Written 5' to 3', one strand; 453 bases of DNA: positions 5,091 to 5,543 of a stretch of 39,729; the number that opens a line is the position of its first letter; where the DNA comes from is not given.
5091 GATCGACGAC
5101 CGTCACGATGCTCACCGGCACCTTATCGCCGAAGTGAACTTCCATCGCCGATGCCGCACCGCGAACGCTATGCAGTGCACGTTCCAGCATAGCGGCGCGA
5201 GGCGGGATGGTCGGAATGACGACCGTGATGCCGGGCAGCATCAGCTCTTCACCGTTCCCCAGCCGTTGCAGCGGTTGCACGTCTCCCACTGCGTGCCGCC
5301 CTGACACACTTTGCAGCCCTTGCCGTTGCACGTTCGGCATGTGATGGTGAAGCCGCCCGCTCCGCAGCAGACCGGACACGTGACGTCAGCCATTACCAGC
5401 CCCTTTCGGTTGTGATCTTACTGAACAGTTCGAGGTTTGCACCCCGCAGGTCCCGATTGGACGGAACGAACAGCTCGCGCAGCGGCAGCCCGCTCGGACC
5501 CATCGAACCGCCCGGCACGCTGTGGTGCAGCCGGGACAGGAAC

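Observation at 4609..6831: Coupled C5 methyltransferase and two GT-A glycosyltransferases, with a minimal DnaJ-type zinc-finger mini-protein wedged between the GTs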

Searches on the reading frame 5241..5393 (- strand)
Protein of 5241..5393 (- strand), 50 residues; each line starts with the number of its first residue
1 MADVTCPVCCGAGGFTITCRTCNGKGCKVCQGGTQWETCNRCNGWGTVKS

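Call 4: search_protein_families(library=pfam, proteins=[window:5241-5393:-], max_evalue=0.1)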
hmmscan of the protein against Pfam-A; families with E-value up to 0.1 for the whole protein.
window:5241-5393:- (50 aa): 1 family
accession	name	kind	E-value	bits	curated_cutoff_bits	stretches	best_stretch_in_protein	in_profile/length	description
PF00684.25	DnaJ_CXXCXGXG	-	0.023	15.4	32.7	0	19-49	1-28/65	DnaJ central domain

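Call 7: search_protein_families(library=phrogs, proteins=[window:5241-5393:-], max_evalue=0.01)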
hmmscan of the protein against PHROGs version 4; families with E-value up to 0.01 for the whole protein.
window:5241-5393:- (50 aa): 0 families

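Call 24: find_homologous_proteins(query=window:5244-5393:-, max_evalue=0.001)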
Query seq(50 aa) (50 aa): 1 proteins with E <= 0.001 among 1 candidates.
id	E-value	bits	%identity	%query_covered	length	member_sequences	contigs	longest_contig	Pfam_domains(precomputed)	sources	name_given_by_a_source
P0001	1.2e-26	109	100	100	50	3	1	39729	-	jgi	-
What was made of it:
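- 5241..5393 (-): mini1: 50-aa stand-alone zinc-finger protein of the DnaJ cysteine-rich type (four CXXC pairs). It is a called JGI protein (call 24).
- Checked: It is a called JGI protein (P0001, call 24).
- Tried and rejected: mini1 in the word-indexed 5.8-billion protein set: it found only itself, because homologues share too few 5-mers or were not called (call 24).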

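Call 25: search_dna_similar(query=window:5244-5393:-, collection=phages, mode=protein, max_evalue=0.1, max_rows=40)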
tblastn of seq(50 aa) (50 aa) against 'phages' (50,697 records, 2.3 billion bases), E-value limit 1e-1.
Records with a match: 2; places in all: 2; records where one place covers at least 80% of the query: 0.
Best place of each record, by identity: <60% 2.
By first word of the organism name: Enterococcus 1; Staphylococcus 1.
By host as written in the record: Enterococcus faecalis 1; Staphylococcus aureus 1.
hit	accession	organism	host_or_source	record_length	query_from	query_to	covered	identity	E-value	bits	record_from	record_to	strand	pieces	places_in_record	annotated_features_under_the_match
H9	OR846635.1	Enterococcus phage Efs 1-1-1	Enterococcus faecalis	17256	18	48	62%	51.6%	4e-2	35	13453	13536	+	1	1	record has no annotation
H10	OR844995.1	Staphylococcus phage SA 1306 Kay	Staphylococcus aureus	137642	17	48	64%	50.0%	7e-2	34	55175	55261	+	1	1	record has no annotation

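Call 76: search_solved_structures(query=A4, max_evalue=1, show_alignments=2)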
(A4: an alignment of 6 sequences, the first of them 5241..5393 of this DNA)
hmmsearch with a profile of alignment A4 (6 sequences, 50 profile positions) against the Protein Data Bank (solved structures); distinct sequences matched with E-value up to 1: 17.
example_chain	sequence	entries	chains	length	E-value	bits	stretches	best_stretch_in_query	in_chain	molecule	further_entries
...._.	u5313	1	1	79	4.5e-09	39.7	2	5-49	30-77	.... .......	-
6jzb_A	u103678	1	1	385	0.00013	25.4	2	17-49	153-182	Chaperone protein DnaJ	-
3lcz_A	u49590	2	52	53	0.00017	25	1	3-29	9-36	Inhibitor of TRAP, regulated by T-BOX (Trp) sequence RtpA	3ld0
2ctt_A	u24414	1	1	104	0.0077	19.7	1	13-48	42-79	DnaJ homolog subfamily A member 3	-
2bx9_A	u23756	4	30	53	0.015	18.8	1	3-28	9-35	TRYPTOPHAN RNA-BINDING ATTENUATOR PROTEIN-INHIBITORY PROTEIN | Anti-TRAP regulator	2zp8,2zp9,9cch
2rhq_A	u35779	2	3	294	0.069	16.7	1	16-32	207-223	Phenylalanyl-tRNA synthetase alpha chain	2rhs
4p71_C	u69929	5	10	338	0.11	16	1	12-32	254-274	Phenylalanine--tRNA ligase alpha subunit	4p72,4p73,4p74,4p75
8eug_K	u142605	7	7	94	0.13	15.8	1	5-38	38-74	60S ribosomal protein L43-A | Large ribosomal subunit protein eL43A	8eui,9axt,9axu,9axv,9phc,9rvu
2l4l_A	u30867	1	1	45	0.28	14.7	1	3-42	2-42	HIV-1 nucleocapsid protein NCp7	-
2exf_A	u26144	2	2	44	0.35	14.4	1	3-42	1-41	Nucleocapsid protein* (NC*) | HIV-1 nucleocapsid protein NCp7(12-55)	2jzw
1f6u_A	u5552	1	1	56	0.49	13.9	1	4-42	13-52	HIV-1 NUCLEOCAPSID PROTEIN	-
1a1t_A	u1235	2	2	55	0.51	13.9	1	4-42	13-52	NUCLEOCAPSID PROTEIN | HIV-1 NUCLEOCAPSID PROTEIN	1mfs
2m3z_A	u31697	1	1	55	0.51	13.9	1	4-42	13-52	NUCLEOCAPSID PROTEIN P7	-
1bj6_A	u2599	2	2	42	0.53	13.8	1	3-41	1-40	NUCLEOCAPSID PROTEIN 7 | GAG POLYPROTEIN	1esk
1v5n_A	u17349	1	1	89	0.72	13.4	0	27-43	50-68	PDI-like Hypothetical Protein At1g60420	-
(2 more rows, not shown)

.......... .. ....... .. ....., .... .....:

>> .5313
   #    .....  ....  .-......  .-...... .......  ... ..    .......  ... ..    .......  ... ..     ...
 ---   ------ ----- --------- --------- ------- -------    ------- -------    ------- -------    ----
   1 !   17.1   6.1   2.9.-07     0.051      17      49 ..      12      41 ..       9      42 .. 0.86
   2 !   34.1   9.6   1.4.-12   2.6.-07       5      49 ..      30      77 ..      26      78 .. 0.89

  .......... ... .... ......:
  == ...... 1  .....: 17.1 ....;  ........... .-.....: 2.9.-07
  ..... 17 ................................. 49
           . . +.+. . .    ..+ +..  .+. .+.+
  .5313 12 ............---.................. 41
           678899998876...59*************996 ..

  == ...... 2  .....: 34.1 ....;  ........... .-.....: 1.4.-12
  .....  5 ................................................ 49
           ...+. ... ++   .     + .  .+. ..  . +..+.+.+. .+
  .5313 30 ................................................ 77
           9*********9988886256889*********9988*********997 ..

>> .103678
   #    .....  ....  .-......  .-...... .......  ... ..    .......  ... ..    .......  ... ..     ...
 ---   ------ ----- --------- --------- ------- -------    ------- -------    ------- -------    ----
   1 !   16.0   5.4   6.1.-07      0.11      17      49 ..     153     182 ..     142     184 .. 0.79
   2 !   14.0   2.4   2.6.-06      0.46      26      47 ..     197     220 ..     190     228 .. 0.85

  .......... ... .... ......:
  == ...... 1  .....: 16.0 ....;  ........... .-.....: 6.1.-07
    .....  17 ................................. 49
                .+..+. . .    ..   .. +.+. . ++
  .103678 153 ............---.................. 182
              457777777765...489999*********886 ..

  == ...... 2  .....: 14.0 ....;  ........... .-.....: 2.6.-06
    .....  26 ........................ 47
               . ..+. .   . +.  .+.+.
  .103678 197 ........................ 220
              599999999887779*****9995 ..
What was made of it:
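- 5241..5393 (-): The family profile hits the E. coli DnaJ CR domain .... at 4.5e-9 and Anti-TRAP at 1.7e-4 (call 76).
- Closest known: DnaJ/Hsp40 cysteine-rich zinc-finger domain. Same: The mini1 family profile matches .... at E 4.5e-9 and Anti-TRAP at 1.7e-4 (call 76).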
